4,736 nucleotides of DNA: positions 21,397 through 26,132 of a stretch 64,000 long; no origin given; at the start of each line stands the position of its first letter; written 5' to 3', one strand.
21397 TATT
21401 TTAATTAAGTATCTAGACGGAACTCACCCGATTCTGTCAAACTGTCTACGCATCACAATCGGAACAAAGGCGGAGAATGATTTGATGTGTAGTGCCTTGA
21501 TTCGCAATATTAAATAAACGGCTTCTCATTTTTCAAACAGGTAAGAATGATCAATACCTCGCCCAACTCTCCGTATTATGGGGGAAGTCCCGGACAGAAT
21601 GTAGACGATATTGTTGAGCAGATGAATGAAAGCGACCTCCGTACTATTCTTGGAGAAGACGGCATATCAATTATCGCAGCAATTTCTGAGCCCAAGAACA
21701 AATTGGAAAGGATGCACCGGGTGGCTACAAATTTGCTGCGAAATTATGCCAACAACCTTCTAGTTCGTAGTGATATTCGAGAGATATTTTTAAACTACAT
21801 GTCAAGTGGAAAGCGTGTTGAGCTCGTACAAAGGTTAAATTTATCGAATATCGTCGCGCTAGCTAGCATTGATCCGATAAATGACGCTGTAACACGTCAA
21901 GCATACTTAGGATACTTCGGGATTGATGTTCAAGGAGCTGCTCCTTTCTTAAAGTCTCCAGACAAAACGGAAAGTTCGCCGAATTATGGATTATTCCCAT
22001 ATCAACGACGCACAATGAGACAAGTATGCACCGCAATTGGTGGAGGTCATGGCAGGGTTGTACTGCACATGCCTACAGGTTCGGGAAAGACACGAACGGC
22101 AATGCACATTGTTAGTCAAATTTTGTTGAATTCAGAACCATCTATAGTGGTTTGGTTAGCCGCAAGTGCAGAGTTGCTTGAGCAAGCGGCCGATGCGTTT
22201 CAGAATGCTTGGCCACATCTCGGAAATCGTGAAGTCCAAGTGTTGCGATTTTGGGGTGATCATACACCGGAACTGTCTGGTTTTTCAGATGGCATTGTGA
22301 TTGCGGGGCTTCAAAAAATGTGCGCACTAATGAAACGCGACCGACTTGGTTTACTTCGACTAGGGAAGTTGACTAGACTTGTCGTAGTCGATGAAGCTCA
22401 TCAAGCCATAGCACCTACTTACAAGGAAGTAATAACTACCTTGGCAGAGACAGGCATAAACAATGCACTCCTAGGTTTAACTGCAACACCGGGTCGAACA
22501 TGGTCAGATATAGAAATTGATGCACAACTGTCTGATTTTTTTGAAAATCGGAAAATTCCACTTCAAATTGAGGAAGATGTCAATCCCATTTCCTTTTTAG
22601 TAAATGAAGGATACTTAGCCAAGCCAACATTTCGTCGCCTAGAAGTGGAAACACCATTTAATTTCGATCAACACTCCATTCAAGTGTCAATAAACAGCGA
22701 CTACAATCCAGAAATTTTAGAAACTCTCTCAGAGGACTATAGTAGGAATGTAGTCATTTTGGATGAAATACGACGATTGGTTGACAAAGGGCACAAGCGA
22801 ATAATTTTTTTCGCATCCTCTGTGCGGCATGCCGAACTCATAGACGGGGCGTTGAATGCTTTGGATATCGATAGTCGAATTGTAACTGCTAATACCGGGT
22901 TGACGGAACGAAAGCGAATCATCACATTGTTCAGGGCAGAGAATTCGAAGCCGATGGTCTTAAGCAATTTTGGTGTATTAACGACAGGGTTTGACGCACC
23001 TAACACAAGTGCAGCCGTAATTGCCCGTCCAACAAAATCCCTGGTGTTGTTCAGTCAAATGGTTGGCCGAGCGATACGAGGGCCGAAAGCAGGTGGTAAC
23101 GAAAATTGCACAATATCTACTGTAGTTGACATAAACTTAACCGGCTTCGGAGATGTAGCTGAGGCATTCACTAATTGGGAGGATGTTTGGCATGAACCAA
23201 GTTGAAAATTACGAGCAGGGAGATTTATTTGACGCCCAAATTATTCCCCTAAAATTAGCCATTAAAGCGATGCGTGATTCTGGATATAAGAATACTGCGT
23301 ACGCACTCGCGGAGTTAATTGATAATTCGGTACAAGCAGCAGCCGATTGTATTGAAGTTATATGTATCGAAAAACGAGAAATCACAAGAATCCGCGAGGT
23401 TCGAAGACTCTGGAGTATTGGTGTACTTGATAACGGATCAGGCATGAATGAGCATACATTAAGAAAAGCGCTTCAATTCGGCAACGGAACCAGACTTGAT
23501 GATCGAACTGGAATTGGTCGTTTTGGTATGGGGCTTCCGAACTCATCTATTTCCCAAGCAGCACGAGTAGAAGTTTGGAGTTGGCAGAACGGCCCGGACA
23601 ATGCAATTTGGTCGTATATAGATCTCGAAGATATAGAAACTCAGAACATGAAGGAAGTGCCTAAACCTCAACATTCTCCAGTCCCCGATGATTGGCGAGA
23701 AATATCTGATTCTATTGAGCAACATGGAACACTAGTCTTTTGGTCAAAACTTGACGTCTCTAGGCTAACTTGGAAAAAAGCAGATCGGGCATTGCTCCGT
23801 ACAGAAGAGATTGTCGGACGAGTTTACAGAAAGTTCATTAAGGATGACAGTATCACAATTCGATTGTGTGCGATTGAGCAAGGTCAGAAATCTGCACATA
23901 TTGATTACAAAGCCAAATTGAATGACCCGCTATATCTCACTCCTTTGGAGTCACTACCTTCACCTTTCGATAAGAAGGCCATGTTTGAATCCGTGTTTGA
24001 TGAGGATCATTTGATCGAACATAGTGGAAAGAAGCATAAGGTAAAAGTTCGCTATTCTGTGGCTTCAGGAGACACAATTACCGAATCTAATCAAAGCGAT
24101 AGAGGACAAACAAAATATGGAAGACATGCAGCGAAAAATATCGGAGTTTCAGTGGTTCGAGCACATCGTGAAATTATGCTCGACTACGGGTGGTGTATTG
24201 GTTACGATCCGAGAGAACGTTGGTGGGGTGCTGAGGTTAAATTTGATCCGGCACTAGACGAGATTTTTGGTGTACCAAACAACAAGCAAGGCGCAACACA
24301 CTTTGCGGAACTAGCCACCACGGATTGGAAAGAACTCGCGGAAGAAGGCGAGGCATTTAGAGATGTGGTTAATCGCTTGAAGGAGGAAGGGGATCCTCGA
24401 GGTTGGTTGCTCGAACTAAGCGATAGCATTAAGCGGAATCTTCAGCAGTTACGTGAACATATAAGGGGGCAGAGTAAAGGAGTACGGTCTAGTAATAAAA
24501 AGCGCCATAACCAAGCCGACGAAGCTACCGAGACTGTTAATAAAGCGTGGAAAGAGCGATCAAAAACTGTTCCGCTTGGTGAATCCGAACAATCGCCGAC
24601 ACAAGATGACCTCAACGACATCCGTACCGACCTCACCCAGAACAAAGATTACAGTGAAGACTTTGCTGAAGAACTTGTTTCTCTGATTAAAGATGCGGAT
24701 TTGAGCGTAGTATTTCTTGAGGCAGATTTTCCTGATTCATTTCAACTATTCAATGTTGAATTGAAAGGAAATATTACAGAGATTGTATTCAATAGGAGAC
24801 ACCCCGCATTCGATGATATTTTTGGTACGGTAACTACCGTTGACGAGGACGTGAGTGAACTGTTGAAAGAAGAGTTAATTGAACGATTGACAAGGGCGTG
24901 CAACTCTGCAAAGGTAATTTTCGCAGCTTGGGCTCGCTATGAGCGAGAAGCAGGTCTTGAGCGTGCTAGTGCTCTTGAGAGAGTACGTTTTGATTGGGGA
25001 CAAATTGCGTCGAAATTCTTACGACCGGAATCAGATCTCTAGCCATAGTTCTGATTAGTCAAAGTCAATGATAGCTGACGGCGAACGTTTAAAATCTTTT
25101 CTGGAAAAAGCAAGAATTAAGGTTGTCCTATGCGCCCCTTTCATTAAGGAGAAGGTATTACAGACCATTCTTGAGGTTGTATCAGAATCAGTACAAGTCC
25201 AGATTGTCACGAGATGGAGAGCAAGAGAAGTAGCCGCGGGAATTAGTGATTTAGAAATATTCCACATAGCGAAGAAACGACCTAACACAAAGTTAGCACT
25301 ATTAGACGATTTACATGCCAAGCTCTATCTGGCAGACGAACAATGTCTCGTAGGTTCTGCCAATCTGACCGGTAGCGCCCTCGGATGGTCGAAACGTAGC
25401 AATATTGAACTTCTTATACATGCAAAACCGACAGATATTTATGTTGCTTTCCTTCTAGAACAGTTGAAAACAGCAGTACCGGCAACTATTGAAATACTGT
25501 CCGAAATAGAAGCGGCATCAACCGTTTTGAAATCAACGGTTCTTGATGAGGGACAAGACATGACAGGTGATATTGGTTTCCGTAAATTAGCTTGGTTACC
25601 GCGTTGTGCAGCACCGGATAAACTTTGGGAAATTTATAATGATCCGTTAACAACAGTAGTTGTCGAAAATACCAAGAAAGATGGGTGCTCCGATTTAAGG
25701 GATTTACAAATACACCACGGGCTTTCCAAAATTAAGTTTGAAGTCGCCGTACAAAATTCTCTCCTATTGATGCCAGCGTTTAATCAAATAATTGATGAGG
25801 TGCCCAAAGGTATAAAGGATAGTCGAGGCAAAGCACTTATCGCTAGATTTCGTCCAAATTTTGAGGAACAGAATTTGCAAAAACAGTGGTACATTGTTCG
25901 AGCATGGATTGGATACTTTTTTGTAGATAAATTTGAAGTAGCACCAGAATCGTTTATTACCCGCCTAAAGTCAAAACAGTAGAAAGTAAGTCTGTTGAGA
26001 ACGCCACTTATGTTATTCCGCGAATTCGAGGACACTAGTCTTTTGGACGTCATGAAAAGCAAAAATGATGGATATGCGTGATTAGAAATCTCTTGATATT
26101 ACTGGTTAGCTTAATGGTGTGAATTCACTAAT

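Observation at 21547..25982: Helicase + GHKL ATPase + single-HKD PLD nuclease trio attached to the 5' side of the ssp genes: candidate second PT-dependent restriction module (SspFGH-like or new)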

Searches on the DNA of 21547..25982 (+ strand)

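Call 9: search_dna_similar(query=window:21547-25982:+, collection=ecoli_genomes, mode=near, max_rows=10)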
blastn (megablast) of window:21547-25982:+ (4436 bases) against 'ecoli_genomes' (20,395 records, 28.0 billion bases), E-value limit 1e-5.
No match.
